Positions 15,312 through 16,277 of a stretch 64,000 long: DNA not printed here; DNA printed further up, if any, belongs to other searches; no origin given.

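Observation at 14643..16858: Compact ubiquitin/ESCRT-I-like neighbourhood outside any visible ESCRT-III/Vps4 cluster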

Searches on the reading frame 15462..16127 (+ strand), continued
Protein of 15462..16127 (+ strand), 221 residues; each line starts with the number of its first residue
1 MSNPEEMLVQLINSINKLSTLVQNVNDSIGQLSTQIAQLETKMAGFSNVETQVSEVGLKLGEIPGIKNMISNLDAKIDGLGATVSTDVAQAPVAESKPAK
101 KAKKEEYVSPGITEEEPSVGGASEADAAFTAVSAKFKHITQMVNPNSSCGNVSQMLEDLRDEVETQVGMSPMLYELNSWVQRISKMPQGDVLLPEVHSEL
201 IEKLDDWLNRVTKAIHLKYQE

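Call 22: fold_search(model_id=the predicted structure, library=pdb)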
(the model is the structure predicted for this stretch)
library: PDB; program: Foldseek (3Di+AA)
matches with E <= 10: 496; with E <= 0.001: 0
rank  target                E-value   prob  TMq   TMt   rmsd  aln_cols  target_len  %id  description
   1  2j9w_A                2.5e-02  1.00  0.34  0.68   4.1       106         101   13  Structural insight into the ESCRT-I-II link and its role in MVB trafficking (released 2007-01-23)
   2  2j9w_B                3.7e-02  1.00  0.34  0.68   4.2       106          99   13  Structural insight into the ESCRT-I-II link and its role in MVB trafficking (released 2007-01-23)
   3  2g3k_A                5.9e-02  1.00  0.31  0.63   4.1        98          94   20  Crystal structure of the C-terminal domain of Vps28 (released 2006-06-27)
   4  3u3b_A                2.2e-01  0.85  0.27  0.48   4.8       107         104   18  Crystal Structure of Computationally Redesigned Four-Helix Bundle (released 2012-06-13)
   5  2lch_MODEL_1_A        3.1e-01  0.82  0.28  0.45   5.2       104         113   21  Solution NMR Structure of a Protein With a Redesigned Hydrophobic Core, Northeast Structural Genomics Consorti (released 2011-05-25)
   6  2kk1_MODEL_1_A        3.8e-01  0.96  0.32  0.49   4.2       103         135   14  Solution structure of C-terminal Domain of Tyrosine-protein kinase ABL2 from Homo sapiens, Northeast Structura (released 2009-08-11)
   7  3u3b_B                3.8e-01  0.82  0.28  0.49   4.8       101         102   20  Crystal Structure of Computationally Redesigned Four-Helix Bundle (released 2012-06-13)
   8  8pn9_E                4.1e-01  0.25  0.24  0.12   9.7       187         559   11  Structure of human oligosaccharyltransferase OST-A complex bound to NGI-1 (released 2024-05-08)
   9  9m08_C                5.1e-01  0.54  0.27  0.34   6.2       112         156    9  Structure of outer membrane lipoprotein QseG and histidine kinase QseE complex (released 2025-11-19)
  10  5yij_A                5.4e-01  0.23  0.17  0.05  17.9       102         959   13  Structure of a Legionella effector with substrates (released 2018-05-30)
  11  7t2y_A                5.7e-01  0.60  0.26  0.46   5.3       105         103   16  X-ray structure of a designed cold unfolding four helix bundle (released 2022-03-02)
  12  5zhy_C                6.0e-01  0.25  0.18  0.37  16.5       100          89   16  Structural characterization of the HCoV-229E fusion core (released 2018-06-06)
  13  6s7o_E                6.8e-01  0.33  0.26  0.13   7.9       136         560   10  Cryo-EM structure of human oligosaccharyltransferase complex OST-A (released 2019-12-18)
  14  8j5k_Q                7.6e-01  0.38  0.25  0.35   7.9       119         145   12  Structural insights into photosystem II supercomplex and trimeric FCP antennae of a centric diatom Cyclotella meneghin (released 2023-12-20)
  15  8pbw_C                8.5e-01  0.41  0.25  0.36   6.0       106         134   11  Histidine-containing phosphotransfer protein from Chaetomium thermophilum (released 2024-07-03)
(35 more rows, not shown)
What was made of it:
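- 15819..16127 (+): 221-aa protein, residues 120-221: four-helix bundle that is Vps28-C-like (motif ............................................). The Foldseek PDB top three are Vps28-C (2j9w_A/B, 2g3k_A), E 0.025-0.06, TM 0.63-0.68 (call 22).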

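Call 24: find_related_loci(query=A1, collection=genome_contigs, flank=10000)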
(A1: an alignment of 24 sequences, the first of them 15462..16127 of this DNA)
Query A1 (221 aa) in genome_contigs; peptide patterns used: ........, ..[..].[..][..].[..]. (x = any residue, [..] = any of these).
472 stretches matched a pattern; 28 encode a relative of the query (tblastn E <= 1e-3); 28 distinct loci.
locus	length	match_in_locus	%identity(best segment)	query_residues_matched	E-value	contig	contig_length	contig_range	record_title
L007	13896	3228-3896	90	1-221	1e-128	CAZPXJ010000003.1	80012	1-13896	MAG TPA_asm: uncultured archaeon isolate SRP214966_co2_105 genome assembly, contig: NODE_243_length_80012_cov_5.770126,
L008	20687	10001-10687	83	1-221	2e-125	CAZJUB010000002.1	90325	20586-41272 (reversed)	MAG TPA_asm: uncultured archaeon isolate SRP214966_co4_346 genome assembly, contig: NODE_80_length_90325_cov_46.016827,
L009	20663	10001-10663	83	1-221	2e-120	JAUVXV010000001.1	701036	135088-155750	MAG: Candidatus Heimdallarchaeota archaeon isolate CSMAG_1225 CSMAG_1225_k141_1112329_length_701036_cov_18.1426, whole g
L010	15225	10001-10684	74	1-221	3e-111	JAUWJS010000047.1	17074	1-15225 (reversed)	MAG: Candidatus Heimdallarchaeota archaeon isolate CSMAG_2326 CSMAG_2326_k127_237296_length_17074_cov_111.3414, whole ge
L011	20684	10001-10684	74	1-221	6e-108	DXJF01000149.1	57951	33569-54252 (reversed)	MAG TPA_asm: Candidatus Heimdallarchaeota archaeon isolate CR1378_bin_8 k127_258601, whole genome shotgun sequence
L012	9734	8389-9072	73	1-221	4e-107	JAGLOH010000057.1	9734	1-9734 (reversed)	MAG: Candidatus Heimdallarchaeota archaeon isolate RS_7_21 ROV157_7.bin.21.fa_57, whole genome shotgun sequence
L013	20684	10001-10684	73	1-221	1e-106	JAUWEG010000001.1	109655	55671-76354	MAG: Candidatus Heimdallarchaeota archaeon isolate CSMAG_2184 CSMAG_2184_k141_684178_length_109655_cov_15.0622, whole ge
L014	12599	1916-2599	73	1-221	4e-106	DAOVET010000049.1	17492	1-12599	MAG TPA_asm: Candidatus Heimdallarchaeota archaeon isolate CSMAG_1090 CSMAG_1090_k141_753039_length_17492_cov_12.9848, w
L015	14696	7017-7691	72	1-220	1e-105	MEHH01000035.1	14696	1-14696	MAG: Candidatus Heimdallarchaeota archaeon AB_125 HeimAB125_contig000035, whole genome shotgun sequence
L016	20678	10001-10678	73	1-221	4e-104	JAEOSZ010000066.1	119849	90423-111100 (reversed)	MAG: Candidatus Heimdallarchaeota archaeon isolate YT1_002 k127_22980335, whole genome shotgun sequence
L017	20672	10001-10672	73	1-220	4e-104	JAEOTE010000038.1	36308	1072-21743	MAG: Candidatus Heimdallarchaeota archaeon isolate YT1_029 k127_13745063, whole genome shotgun sequence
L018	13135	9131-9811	69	1-220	4e-102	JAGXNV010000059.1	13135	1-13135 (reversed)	MAG: Candidatus Heimdallarchaeota archaeon isolate bin51 NODE_60_length_13135_cov_5.810384, whole genome shotgun sequenc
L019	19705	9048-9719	70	1-219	2e-101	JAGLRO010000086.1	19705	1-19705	MAG: Candidatus Heimdallarchaeota archaeon isolate RS_9_2 ROV157_9.bin.2.fa_86, whole genome shotgun sequence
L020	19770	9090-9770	68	1-220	3e-101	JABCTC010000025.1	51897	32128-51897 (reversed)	MAG: Candidatus Heimdallarchaeota archaeon isolate HM4_B41 NODE_391_length_51897_cov_1.65482_ID_39266230, whole genome s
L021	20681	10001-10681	68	1-220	6e-101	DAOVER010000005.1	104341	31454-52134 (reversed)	MAG TPA_asm: Candidatus Heimdallarchaeota archaeon isolate CSMAG_1088 CSMAG_1088_k141_5038501_length_104341_cov_43.9818,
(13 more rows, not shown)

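Call 67: fold_search(model_id=the predicted structure, library=viral)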
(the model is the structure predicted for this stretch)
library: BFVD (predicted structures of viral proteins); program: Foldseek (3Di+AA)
matches with E <= 10: 570; with E <= 0.001: 0
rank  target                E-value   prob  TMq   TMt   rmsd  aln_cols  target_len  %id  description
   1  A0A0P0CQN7            1.8e-02  0.99  0.25  0.36  15.5       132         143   11  (no name in the UniProt tables at hand)
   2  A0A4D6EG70            7.7e-02  0.95  0.30  0.19  15.9       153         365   14  Uncharacterized protein [Pandoravirus celtis]
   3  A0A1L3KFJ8            1.1e-01  0.47  0.17  0.15  18.9       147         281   11  (no name in the UniProt tables at hand)
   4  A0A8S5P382            1.2e-01  0.21  0.17  0.18  23.6       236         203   14  Thiamine pyridinylase I [Myoviridae sp. ctegP15]
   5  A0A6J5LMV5            1.4e-01  0.77  0.28  0.14  12.7       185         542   12  Uncharacterized protein [uncultured Caudovirales phage]
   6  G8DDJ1                1.4e-01  0.96  0.32  0.39  19.7       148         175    8  (no name in the UniProt tables at hand)
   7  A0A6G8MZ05            1.6e-01  0.97  0.32  0.45   4.5       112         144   14  Uncharacterized protein [Cedratvirus kamchatka]
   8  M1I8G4                2.0e-01  0.20  0.18  0.20  29.0       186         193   11  (no name in the UniProt tables at hand)
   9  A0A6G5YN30            2.0e-01  0.20  0.14  0.06  25.5       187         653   10  (no name in the UniProt tables at hand)
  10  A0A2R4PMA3            2.1e-01  0.69  0.29  0.27  47.4       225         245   10  (no name in the UniProt tables at hand)
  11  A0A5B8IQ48            2.1e-01  0.15  0.15  0.10  22.5       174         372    9  Uncharacterized protein [Mimiviridae sp. ChoanoV1]
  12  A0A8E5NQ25            2.3e-01  0.18  0.13  0.05  19.6       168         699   14  (no name in the UniProt tables at hand)
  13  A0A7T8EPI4            2.3e-01  0.16  0.16  0.13  28.5       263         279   13  J domain-containing protein [Erwinia phage pEa_SNUABM_5]
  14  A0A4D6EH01            2.4e-01  0.20  0.20  0.11  25.9       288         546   15  Uncharacterized protein [Pandoravirus celtis]
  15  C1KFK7                2.7e-01  0.72  0.27  0.42   5.3       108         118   12  Uncharacterized protein [Lactobacillus phage Lb338-1]
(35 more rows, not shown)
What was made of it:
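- Tried and rejected: Foldseek against viral structures gave nothing meaningful (call 67).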
